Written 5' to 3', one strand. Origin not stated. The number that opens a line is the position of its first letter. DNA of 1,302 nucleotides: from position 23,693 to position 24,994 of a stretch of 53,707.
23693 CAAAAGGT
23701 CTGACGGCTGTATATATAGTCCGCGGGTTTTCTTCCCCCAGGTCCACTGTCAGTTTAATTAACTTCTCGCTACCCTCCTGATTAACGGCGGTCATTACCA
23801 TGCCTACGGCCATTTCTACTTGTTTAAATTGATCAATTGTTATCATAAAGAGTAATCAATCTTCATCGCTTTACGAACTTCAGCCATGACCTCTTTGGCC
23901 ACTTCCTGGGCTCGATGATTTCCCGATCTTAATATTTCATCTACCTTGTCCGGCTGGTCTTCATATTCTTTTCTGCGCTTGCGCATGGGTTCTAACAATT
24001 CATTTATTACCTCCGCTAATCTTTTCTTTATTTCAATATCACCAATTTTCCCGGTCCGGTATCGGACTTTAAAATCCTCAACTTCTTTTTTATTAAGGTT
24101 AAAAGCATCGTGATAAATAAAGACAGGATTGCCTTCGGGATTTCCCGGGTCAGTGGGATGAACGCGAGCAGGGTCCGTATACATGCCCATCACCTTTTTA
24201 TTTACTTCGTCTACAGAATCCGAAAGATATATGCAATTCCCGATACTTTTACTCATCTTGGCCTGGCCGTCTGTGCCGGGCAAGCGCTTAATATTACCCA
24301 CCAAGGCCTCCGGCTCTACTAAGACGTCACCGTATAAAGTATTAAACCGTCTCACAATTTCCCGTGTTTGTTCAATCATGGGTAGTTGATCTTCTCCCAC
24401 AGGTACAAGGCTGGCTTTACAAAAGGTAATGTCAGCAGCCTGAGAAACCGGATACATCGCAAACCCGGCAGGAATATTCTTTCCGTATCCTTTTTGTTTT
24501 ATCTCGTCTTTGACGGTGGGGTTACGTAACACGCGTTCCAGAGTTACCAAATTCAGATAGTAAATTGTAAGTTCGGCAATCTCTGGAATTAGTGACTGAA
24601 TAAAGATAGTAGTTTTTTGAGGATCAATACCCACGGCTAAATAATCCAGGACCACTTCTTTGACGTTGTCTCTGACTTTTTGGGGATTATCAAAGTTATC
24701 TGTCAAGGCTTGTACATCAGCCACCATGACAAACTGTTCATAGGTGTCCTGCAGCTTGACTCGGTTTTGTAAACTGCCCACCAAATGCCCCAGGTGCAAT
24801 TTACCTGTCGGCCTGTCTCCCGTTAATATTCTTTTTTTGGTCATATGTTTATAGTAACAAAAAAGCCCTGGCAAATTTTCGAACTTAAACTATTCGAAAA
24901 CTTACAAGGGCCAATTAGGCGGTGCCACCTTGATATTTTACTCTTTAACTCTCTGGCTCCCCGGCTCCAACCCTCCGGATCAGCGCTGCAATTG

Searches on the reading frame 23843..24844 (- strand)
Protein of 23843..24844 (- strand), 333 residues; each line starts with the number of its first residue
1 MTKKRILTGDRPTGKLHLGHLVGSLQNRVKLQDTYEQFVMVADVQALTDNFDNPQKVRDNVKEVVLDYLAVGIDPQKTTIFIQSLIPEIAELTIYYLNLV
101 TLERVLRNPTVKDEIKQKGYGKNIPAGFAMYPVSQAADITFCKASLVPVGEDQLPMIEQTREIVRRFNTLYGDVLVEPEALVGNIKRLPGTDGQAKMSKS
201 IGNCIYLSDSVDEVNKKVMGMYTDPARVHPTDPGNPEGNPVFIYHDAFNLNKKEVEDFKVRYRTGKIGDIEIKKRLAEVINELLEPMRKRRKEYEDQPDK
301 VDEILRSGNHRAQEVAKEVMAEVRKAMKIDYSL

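Call 9: find_related_loci(query=window:23846-24841:-, collection=genome_contigs, flank=3000)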
Query window:23846-24841:- (332 aa) in genome_contigs; peptide patterns used: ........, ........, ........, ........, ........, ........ (x = any residue, [..] = any of these).
371 stretches matched a pattern; 86 encode a relative of the query (tblastn E <= 1e-3); the best 80 are kept; 80 distinct loci.
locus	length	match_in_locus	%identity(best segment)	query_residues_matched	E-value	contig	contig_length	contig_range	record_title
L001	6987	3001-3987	83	2-330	0e+0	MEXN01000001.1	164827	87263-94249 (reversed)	MAG: Candidatus Amesbacteria bacterium RIFCSPLOWO2_01_FULL_48_25 rifcsplowo2_01_scaffold_1131, whole genome shotgun sequ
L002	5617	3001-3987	81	2-330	0e+0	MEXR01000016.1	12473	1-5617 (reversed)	MAG: Candidatus Amesbacteria bacterium RIFOXYB1_FULL_44_23 rifoxyb1_full_scaffold_1875, whole genome shotgun sequence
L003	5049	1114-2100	79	2-330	0e+0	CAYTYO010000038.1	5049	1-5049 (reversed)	MAG TPA_asm: uncultured Gammaproteobacteria bacterium isolate SRP170004_co1_592 genome assembly, contig: NODE_27215_leng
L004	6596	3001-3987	79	2-330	0e+0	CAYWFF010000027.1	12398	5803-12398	MAG TPA_asm: uncultured Gammaproteobacteria bacterium isolate SRP193661_co1_213 genome assembly, contig: NODE_5099_lengt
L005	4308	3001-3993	75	2-332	2e-176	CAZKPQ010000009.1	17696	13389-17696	MAG TPA_asm: uncultured Gammaproteobacteria bacterium isolate SRP173033_co3_47 genome assembly, contig: NODE_3894_length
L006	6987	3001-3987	75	2-330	3e-171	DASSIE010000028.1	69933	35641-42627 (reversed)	MAG TPA_asm: Patescibacteria group bacterium isolate SMAG_U1079 k141_1052086, whole genome shotgun sequence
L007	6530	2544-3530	74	2-330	9e-170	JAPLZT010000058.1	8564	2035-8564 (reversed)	MAG: Candidatus Woesebacteria bacterium isolate LacPavin_0920_WC90_MAG_37_8 LacPavin_0920_WC90_scaffold_1342863, whole g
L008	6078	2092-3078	73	2-330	2e-169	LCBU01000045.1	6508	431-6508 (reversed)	MAG: Candidatus Woesebacteria bacterium GW2011_GWA1_41_7 UU74_C0045, whole genome shotgun sequence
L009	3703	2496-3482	73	2-330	1e-175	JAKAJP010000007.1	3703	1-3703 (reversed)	MAG: bacterium isolate WY4.bin110 NODE_34353_length_3703_cov_2.016779, whole genome shotgun sequence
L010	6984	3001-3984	72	3-330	1e-166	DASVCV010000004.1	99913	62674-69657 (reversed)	MAG TPA_asm: Patescibacteria group bacterium isolate SMAG_U2016 k141_1225348, whole genome shotgun sequence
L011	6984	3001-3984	72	2-330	3e-164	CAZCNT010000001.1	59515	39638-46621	MAG TPA_asm: uncultured Gammaproteobacteria bacterium isolate SRP050083_co1_418 genome assembly, contig: NODE_109_length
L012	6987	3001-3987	74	2-330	2e-164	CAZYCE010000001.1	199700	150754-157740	MAG TPA_asm: uncultured Gammaproteobacteria bacterium isolate binchicken_co220_61 genome assembly, contig: NODE_7_length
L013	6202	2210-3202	69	2-332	1e-160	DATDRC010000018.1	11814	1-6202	MAG TPA_asm: Patescibacteria group bacterium isolate SMAG_U7967 k141_573727, whole genome shotgun sequence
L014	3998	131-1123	68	2-332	8e-163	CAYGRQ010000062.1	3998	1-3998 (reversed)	MAG TPA_asm: uncultured Pseudomonadales bacterium isolate ERP118353_co1_126 genome assembly, contig: NODE_12122_length_3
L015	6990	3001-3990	68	3-330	1e-155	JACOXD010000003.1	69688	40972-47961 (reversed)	MAG: Candidatus Daviesbacteria bacterium isolate NC_groundwater_144_Ag_S-0.1um_35_15 S4_GD2017_2_S1_scaffold_1761, whole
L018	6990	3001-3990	65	3-330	2e-144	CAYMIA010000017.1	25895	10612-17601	MAG TPA_asm: uncultured Gammaproteobacteria bacterium isolate SRP200132_co1_145 genome assembly, contig: NODE_3266_lengt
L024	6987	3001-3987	73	2-330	3e-167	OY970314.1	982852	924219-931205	MAG: Candidatus Woesebacteria bacterium isolate MFD01299.bin.c.5 genome assembly, chromosome: 1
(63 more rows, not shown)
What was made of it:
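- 23843..24844 (-): trpS (tryptophanyl-tRNA synthetase, 333 aa), the regulated gene. The ATG is 15 nt after the U-run. 83% identical to Candidatus Amesbacteria TrpS (call 9).
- Closest known: Canonical Firmicutes trpS T-box. Same: The TrpS proteins are 62% identical (call 9).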

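Call 25: find_encoding_contigs(protein=window:23843-24841:-, flank=10000, max_places=4)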
Protein window:23843-24841:- (332 aa): no gene with exactly this product is on record in the collection.
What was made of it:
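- Tried and rejected: The first trpS look-up failed only because I omitted the Met (call 25).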

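Call 48: search_protein_families(library=pfam, proteins=[L024:1595-2983:+, L018:2543-3001:+, window:23843-24841:-], max_evalue=0.001)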
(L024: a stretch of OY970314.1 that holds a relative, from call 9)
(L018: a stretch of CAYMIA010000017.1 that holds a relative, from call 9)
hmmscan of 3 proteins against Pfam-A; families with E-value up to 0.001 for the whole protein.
L024:1595-2983:+ (462 aa): 0 families

L018:2543-3001:+ (152 aa): 1 family
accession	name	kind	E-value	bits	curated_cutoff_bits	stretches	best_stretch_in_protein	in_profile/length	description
PF04073.20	tRNA_edit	-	1.1e-19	71.1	25.5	1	40-140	15-121/123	Aminoacyl-tRNA editing domain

window:23843-24841:- (332 aa): 1 family
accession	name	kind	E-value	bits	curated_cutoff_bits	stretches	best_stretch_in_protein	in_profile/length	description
PF00579.31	tRNA-synt_1b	-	6.8e-61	206.6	21.1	1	4-284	7-292/292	tRNA synthetases class I (W and Y)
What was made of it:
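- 23843..24844 (-): Pfam PF00579, E = 7e-61 (call 48).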

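Call 50: find_homologous_proteins(query=L024:2992-3993:+, max_evalue=1e-60)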
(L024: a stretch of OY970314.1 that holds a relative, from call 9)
Query L024:2992-3993:+ (334 aa): 8000 proteins with E <= 1e-60 among 8000 candidates; the best 120 are listed.
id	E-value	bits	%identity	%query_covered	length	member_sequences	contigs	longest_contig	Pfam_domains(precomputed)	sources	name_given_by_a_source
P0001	4.9e-214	727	100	100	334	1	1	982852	PF00579.32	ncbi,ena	-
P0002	3.2e-202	688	93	99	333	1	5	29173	PF00579.32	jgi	jgi:tryptophanyl-tRNA synthetase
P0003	6.2e-202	687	93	99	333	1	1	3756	PF00579.32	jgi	jgi:tryptophanyl-tRNA synthetase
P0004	2.4e-201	686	93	99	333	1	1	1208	PF00579.32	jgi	jgi:tryptophanyl-tRNA synthetase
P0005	3.4e-201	685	93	99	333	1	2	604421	PF00579.32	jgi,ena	jgi:tryptophanyl-tRNA synthetase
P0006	5.0e-201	684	92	99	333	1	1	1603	PF00579.32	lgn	-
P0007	3.5e-200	682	91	100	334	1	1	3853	PF00579.32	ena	-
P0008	2.8e-199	679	92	99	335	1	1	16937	PF00579.32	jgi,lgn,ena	-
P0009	7.6e-198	674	92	100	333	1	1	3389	PF00579.32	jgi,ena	-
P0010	7.7e-198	674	91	99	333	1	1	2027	PF00579.32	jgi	jgi:tryptophanyl-tRNA synthetase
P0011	1.3e-197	673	92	99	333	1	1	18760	PF00579.32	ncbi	-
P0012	1.7e-197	673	92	100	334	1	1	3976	PF00579.32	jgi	-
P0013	2.0e-197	673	92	99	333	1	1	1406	PF00579.32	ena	-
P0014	3.2e-197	672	91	99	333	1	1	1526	PF00579.32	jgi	jgi:tryptophanyl-tRNA synthetase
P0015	3.3e-197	672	92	99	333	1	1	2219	PF00579.32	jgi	jgi:tryptophanyl-tRNA synthetase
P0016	3.5e-197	672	91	99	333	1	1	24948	PF00579.32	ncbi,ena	-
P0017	6.2e-197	671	92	100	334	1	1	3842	PF00579.32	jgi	jgi:tryptophanyl-tRNA synthetase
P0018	7.1e-197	671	92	99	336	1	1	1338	PF00579.32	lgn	-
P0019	1.6e-196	670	92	99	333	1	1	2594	PF00579.32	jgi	-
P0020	2.4e-196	669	91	100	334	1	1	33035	PF00579.32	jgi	jgi:tryptophanyl-tRNA synthetase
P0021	3.3e-196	669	91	99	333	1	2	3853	PF00579.32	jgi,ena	-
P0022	7.3e-196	668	91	99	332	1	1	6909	PF00579.32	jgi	-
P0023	8.6e-196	667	91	99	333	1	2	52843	PF00579.32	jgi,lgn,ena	jgi:tryptophanyl-tRNA synthetase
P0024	2.4e-195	666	92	99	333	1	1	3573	PF00579.32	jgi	-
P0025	3.2e-195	665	90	99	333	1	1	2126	PF00579.32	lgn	-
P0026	5.1e-195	665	91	99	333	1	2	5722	PF00579.32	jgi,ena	jgi:tryptophanyl-tRNA synthetase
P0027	2.0e-194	663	91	99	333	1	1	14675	PF00579.32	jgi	jgi:tryptophanyl-tRNA synthetase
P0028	2.7e-194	662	90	99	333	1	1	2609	PF00579.32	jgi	jgi:tryptophanyl-tRNA synthetase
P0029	3.4e-194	662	91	99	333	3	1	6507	PF00579.32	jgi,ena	-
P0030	9.2e-194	661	90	99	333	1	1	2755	PF00579.32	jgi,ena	-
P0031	1.7e-193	660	90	99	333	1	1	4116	PF00579.32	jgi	jgi:tryptophanyl-tRNA synthetase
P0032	3.4e-193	659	90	99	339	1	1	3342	PF00579.32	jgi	jgi:tryptophanyl-tRNA synthetase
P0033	1.1e-192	657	94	95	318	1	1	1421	PF00579.32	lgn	-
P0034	3.0e-192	656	89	99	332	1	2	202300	PF00579.32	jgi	jgi:tryptophanyl-tRNA synthetase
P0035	3.0e-192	656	89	99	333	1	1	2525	PF00579.32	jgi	jgi:tryptophanyl-tRNA synthetase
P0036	3.0e-192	656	89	99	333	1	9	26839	PF00579.32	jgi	jgi:tryptophanyl-tRNA synthetase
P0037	3.9e-192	655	89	99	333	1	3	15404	PF00579.32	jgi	jgi:tryptophanyl-tRNA synthetase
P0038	6.1e-192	655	89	99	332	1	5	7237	PF00579.32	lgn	-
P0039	7.6e-192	654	89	99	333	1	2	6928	PF00579.32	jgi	jgi:tryptophanyl-tRNA synthetase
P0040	9.4e-192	654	88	99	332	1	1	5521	PF00579.32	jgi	-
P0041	1.4e-191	653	89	99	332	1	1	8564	PF00579.32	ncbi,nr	ncbi:MAG: tryptophan--tRNA ligase [Candidatus Woesebacteria bacterium]|nr:tryptophan--tRNA ligase [C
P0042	1.5e-191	653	89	99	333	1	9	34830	PF00579.32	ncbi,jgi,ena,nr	ncbi:MAG TPA: tryptophan--tRNA ligase [Candidatus Saccharimonadales bacterium]|jgi:tryptophanyl-tRNA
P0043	2.0e-191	653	88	99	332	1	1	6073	PF00579.32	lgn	-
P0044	1.3e-190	650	90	99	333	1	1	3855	PF00579.32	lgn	-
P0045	1.4e-190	650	88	99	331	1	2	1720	PF00579.32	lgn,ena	-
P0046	1.5e-190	650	88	99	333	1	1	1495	PF00579.32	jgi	-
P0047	1.7e-190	650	88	99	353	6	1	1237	PF00579.32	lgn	-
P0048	3.6e-190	649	88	99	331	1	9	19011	PF00579.32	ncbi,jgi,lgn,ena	-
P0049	7.4e-190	648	88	99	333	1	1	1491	PF00579.32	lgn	-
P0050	1.0e-189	647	88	99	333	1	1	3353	PF00579.32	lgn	-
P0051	1.3e-189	647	89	99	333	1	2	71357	PF00579.32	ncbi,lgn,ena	-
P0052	1.6e-189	647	87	99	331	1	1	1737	PF00579.32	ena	-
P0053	2.5e-189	646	87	99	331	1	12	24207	PF00579.32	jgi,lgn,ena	-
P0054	2.7e-189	646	88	99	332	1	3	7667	PF00579.32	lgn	-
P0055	3.1e-189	646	88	99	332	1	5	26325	PF00579.32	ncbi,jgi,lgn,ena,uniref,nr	ncbi:tryptophan--tRNA ligase [Candidatus Woesebacteria bacterium RIFOXYC1_FULL_41_14]|uniref:Tryptop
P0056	6.5e-189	645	87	99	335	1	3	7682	PF00579.32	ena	-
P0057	7.3e-189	645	89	99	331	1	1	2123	PF00579.32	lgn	-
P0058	8.0e-189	644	87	99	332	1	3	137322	PF00579.32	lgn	-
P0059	9.7e-189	644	87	99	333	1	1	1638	PF00579.32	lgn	-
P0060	1.2e-188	644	88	99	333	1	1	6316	PF00579.32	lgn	-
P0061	1.3e-188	644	87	99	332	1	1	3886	PF00579.32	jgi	-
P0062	1.3e-188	644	88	99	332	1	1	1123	PF00579.32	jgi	-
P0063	1.6e-188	643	89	99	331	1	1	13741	PF00579.32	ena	-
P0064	2.0e-188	643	91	95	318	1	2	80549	PF00579.32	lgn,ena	-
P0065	2.5e-188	643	87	99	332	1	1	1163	PF00579.32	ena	-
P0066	2.7e-188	643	87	99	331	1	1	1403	PF00579.32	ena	-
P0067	3.0e-188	643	87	99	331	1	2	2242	PF00579.32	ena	-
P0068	3.4e-188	642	88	99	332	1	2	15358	PF00579.32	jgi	jgi:tryptophanyl-tRNA synthetase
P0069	3.4e-188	642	87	99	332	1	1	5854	PF00579.32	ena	-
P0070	4.9e-188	642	89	99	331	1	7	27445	PF00579.32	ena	-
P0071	5.6e-188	642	88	99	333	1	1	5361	PF00579.32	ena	-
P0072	5.8e-188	642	88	99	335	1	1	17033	PF00579.32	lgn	-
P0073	7.0e-188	641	87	99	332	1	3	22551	PF00579.32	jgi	jgi:tryptophanyl-tRNA synthetase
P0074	1.1e-187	641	91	95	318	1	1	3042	PF00579.32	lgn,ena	-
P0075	1.7e-187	640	86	99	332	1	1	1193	PF00579.32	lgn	-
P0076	1.9e-187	640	87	99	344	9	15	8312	PF00579.32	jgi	-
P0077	2.1e-187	640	87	99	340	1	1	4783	PF00579.32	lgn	-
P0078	2.3e-187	640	86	99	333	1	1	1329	PF00579.32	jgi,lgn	-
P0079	3.8e-187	639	86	99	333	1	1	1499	PF00579.32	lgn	-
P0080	5.3e-187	638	88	99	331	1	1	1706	PF00579.32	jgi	-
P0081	5.4e-187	638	85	99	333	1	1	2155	PF00579.32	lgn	-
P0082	5.7e-187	638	88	99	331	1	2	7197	PF00579.32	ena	-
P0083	6.1e-187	638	87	99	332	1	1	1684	PF00579.32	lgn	-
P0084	7.5e-187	638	88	99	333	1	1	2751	PF00579.32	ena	-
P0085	7.7e-187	638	88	99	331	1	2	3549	PF00579.32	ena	-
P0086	1.0e-186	637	87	99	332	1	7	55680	PF00579.32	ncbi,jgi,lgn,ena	-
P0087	1.2e-186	637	88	99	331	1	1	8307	PF00579.32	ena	-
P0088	1.2e-186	637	88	99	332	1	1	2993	PF00579.32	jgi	jgi:tryptophanyl-tRNA synthetase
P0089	1.4e-186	637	86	99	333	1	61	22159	PF00579.32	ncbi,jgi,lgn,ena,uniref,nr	ncbi:tryptophan--tRNA ligase [Candidatus Woesebacteria bacterium CG_4_10_14_0_2_um_filter_39_14]|uni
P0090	1.5e-186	637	86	99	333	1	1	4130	PF00579.32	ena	-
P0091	1.7e-186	637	91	95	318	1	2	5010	PF00579.32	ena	-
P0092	1.7e-186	637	85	99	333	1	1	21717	PF00579.32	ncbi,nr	ncbi:MAG: tryptophan--tRNA ligase [bacterium]|nr:tryptophan--tRNA ligase [bacterium]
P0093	1.8e-186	637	88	99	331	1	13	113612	PF00579.32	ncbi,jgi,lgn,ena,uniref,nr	ncbi:MAG: Tryptophanyl-tRNA synthetase [Candidatus Woesebacteria bacterium GW2011_GWA2_40_7b]|uniref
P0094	1.9e-186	637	86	99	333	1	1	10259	PF00579.32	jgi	-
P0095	2.3e-186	636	88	99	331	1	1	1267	PF00579.32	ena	-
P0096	2.4e-186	636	92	95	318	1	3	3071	PF00579.32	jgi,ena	-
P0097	2.4e-186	636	88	99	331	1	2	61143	PF00579.32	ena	-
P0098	3.3e-186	636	87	99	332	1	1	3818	PF00579.32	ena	-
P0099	3.5e-186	636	87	99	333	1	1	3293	PF00579.32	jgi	jgi:tryptophanyl-tRNA synthetase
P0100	5.1e-186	635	90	95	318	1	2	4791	PF00579.32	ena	-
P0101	5.5e-186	635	87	99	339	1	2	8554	PF00579.32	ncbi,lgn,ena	-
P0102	5.7e-186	635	88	99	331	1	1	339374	PF00579.32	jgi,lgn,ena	-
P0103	9.8e-186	634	91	95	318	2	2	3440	PF00579.32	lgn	-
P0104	1.1e-185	634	85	99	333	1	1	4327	PF00579.32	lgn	-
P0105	1.1e-185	634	85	99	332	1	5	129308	PF00579.32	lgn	-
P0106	1.2e-185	634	88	99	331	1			PF00579.32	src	-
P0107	1.2e-185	634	88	99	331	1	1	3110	PF00579.32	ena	-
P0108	1.3e-185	634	88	99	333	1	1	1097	PF00579.32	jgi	jgi:tryptophanyl-tRNA synthetase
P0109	1.3e-185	634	85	99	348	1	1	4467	PF00579.32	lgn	-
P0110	1.7e-185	633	87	99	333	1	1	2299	PF00579.32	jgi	jgi:tryptophanyl-tRNA synthetase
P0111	2.3e-185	633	86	99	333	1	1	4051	PF00579.32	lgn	-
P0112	3.5e-185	632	85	99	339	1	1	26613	PF00579.32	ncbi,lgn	-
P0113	3.8e-185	632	91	95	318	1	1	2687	PF00579.32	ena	-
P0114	3.9e-185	632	87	99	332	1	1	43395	PF00579.32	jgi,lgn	jgi:tryptophanyl-tRNA synthetase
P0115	8.7e-185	631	89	95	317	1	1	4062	PF00579.32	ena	-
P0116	9.5e-185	631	86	98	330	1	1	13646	PF00579.32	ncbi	ncbi:tryptophan--tRNA ligase, partial [Candidatus Woesebacteria bacterium CG22_combo_CG10-13_8_21_14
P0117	1.1e-184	631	86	100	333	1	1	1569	PF00579.32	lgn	-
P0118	1.2e-184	631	86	99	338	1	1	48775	PF00579.32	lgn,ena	-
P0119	1.5e-184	630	85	99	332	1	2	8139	PF00579.32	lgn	-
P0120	1.9e-184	630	87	99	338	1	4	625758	PF00579.32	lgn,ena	-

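Call 51: find_encoding_contigs(protein=P0005, flank=6000, max_places=3)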
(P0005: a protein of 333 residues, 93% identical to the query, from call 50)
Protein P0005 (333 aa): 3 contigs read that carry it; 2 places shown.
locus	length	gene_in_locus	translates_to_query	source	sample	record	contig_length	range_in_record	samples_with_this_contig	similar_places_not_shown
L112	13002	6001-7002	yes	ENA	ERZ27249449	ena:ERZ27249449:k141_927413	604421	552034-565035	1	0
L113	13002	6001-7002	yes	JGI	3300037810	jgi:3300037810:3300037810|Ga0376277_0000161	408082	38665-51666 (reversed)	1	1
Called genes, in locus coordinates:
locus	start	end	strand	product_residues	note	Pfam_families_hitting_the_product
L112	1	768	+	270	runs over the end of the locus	PF03721:UDPG_MGDP_dh_N, PF00984:UDPG_MGDP_dh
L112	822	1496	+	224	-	-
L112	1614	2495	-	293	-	PF02899:Phage_int_SAM_1, PF13495:Phage_int_SAM_4, PF00589:Phage_integrase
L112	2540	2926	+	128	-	PF04977:DivIC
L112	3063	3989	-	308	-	PF01145:Band_7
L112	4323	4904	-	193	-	PF12917:YfbR-like, PF13023:HD_3, PF01966:HD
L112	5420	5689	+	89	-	PF02604:PhdYeFM_antitox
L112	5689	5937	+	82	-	PF05016:ParE_toxin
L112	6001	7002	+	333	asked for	PF00579:tRNA-synt_1b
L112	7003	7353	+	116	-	PF01588:tRNA_bind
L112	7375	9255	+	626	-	PF06480:FtsH_ext (weak), PF00004:AAA, PF07728:AAA_5 (weak), PF17862:AAA_lid_3, PF01434:Peptidase_M41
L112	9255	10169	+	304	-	PF02739:5_3_exonuc_N, PF01367:5_3_exonuc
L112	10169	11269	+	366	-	PF13439:Glyco_transf_4, PF00534:Glycos_transf_1, PF13692:Glyco_trans_1_4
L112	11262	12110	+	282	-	PF01149:Fapy_DNA_glyco, PF06831:H2TH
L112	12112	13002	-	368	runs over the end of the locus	PF13439:Glyco_transf_4, PF13579:Glyco_trans_4_4, PF00534:Glycos_transf_1, PF13692:Glyco_trans_1_4, PF13524:Glyco_trans_1_2 (faint)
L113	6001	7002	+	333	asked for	PF00579:tRNA-synt_1b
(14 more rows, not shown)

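Call 52: find_encoding_contigs(protein=P0034, flank=6000, max_places=3)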
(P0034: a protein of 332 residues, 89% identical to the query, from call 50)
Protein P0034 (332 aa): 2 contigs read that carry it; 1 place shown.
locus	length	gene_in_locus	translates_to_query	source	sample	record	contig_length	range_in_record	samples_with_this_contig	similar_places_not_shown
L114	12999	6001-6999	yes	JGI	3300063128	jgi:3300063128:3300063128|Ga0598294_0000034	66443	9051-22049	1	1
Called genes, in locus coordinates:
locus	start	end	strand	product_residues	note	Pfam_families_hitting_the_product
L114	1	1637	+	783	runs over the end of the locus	PF26449:DUF8128, PF10412:TrwB_AAD_bind (faint)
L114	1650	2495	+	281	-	PF03721:UDPG_MGDP_dh_N, PF00984:UDPG_MGDP_dh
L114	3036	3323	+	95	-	-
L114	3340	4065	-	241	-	PF02899:Phage_int_SAM_1 (faint), PF00589:Phage_integrase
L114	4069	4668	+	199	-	PF04977:DivIC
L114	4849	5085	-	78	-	-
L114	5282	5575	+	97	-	-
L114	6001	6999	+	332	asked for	PF00579:tRNA-synt_1b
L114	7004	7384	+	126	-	PF01588:tRNA_bind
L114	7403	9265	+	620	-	PF06480:FtsH_ext (weak), PF07728:AAA_5 (faint), PF00004:AAA, PF17862:AAA_lid_3, PF01434:Peptidase_M41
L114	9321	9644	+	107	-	-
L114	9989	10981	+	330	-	PF02739:5_3_exonuc_N, PF01367:5_3_exonuc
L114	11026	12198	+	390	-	PF13439:Glyco_transf_4, PF00534:Glycos_transf_1, PF13692:Glyco_trans_1_4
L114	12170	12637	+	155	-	-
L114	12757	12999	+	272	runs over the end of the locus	PF01149:Fapy_DNA_glyco, PF06831:H2TH, PF06827:zf-FPG_IleRS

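Call 53: find_encoding_contigs(protein=P0093, flank=6000, max_places=4)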
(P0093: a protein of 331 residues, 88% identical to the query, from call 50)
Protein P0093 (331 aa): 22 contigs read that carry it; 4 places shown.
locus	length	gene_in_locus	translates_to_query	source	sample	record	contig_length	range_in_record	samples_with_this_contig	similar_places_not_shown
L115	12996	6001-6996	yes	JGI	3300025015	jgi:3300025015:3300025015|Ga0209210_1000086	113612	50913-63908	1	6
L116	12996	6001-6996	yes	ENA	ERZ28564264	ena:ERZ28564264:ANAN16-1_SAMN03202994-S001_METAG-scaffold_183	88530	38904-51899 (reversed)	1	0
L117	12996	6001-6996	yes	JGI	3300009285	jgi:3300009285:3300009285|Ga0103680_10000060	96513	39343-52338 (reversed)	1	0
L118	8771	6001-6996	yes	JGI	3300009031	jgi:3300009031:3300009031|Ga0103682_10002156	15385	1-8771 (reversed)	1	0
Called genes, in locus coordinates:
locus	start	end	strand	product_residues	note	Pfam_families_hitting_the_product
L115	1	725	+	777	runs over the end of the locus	PF26449:DUF8128, PF12696:TraG-D_C (faint), PF10412:TrwB_AAD_bind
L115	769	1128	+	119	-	PF05635:23S_rRNA_IVP, PF22296:bAvd (weak)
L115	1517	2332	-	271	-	-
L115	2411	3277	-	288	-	PF02899:Phage_int_SAM_1, PF13495:Phage_int_SAM_4, PF00589:Phage_integrase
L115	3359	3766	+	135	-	PF04977:DivIC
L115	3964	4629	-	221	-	-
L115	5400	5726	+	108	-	PF02604:PhdYeFM_antitox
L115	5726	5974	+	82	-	PF05016:ParE_toxin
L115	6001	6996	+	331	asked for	PF00579:tRNA-synt_1b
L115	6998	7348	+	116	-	PF01588:tRNA_bind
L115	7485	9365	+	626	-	PF06480:FtsH_ext (weak), PF00004:AAA, PF07728:AAA_5 (faint), PF17862:AAA_lid_3, PF01434:Peptidase_M41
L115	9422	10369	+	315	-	PF02739:5_3_exonuc_N, PF01367:5_3_exonuc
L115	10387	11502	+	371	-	PF13439:Glyco_transf_4 (weak), PF00534:Glycos_transf_1, PF13692:Glyco_trans_1_4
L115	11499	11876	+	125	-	PF13366:PDDEXK_3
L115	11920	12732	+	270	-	PF01149:Fapy_DNA_glyco, PF06831:H2TH, PF06827:zf-FPG_IleRS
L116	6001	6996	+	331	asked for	PF00579:tRNA-synt_1b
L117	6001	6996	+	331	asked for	PF00579:tRNA-synt_1b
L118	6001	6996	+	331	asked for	PF00579:tRNA-synt_1b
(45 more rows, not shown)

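Call 56: find_homologous_proteins(query=L024:1595-2980:+, max_evalue=0.00001)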
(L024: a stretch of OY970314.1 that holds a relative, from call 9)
Query L024:1595-2980:+ (462 aa): 15 proteins with E <= 0.00001 among 8000 candidates.
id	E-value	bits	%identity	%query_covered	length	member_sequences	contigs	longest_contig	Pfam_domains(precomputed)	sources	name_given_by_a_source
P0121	1.5e-292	988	100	98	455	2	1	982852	-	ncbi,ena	-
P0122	1.2e-162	560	57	100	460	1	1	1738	-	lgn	-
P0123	7.7e-160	551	55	100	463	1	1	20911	-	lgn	-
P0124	6.2e-145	501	51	100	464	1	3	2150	-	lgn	-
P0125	2.0e-142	493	51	100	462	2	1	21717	-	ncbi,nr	ncbi:MAG: hypothetical protein Q8P91_00305 [bacterium]|nr:hypothetical protein [bacterium]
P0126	4.8e-141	489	50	100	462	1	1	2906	-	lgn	-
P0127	5.4e-92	327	39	98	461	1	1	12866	-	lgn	-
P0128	3.6e-91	324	44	96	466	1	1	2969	-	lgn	-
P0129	2.4e-89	318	40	84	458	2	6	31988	-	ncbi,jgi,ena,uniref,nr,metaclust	ncbi:MAG: hypothetical protein UU93_C0004G0030 [Candidatus Amesbacteria bacterium GW2011_GWA2_42_12]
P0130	4.7e-82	294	37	99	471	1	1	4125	-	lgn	-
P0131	1.9e-81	292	36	100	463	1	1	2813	-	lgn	-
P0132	7.7e-79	284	37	99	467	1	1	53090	-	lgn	-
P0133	3.0e-71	259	34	98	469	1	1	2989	-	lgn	-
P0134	2.6e-68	249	34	98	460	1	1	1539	-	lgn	-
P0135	9.4e-62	227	34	96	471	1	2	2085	-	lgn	-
